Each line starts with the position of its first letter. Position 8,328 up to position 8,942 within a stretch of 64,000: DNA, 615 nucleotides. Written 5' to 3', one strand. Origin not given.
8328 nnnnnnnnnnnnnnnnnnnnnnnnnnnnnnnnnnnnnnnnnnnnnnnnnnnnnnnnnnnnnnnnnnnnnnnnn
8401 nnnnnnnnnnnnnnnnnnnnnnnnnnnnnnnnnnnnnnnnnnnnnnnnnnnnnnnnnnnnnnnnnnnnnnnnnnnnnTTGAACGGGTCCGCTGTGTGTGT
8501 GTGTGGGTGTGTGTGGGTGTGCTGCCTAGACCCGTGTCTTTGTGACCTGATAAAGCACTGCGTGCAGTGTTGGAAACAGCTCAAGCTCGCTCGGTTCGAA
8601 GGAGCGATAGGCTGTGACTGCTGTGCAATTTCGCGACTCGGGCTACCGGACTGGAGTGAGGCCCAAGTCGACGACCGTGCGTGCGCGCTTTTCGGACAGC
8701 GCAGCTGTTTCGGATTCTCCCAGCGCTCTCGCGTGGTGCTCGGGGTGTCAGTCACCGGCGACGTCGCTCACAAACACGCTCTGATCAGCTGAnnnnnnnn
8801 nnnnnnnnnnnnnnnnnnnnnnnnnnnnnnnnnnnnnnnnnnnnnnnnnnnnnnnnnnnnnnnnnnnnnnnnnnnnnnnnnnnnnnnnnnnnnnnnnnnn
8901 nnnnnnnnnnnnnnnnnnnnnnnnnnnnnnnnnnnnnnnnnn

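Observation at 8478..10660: NDUFS1/NuoG homologue that lacks the entire Fe-S cluster N-terminal module and instead has a presequence-like leader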

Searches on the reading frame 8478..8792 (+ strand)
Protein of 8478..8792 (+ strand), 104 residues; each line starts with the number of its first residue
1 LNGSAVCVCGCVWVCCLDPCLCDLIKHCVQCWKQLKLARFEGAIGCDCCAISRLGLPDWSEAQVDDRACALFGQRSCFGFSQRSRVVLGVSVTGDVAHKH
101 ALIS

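Call 4: search_protein_families(library=pfam, proteins=[window:8478-8792:+], max_evalue=1)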
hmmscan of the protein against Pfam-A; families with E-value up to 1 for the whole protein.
window:8478-8792:+ (104 aa): 0 families
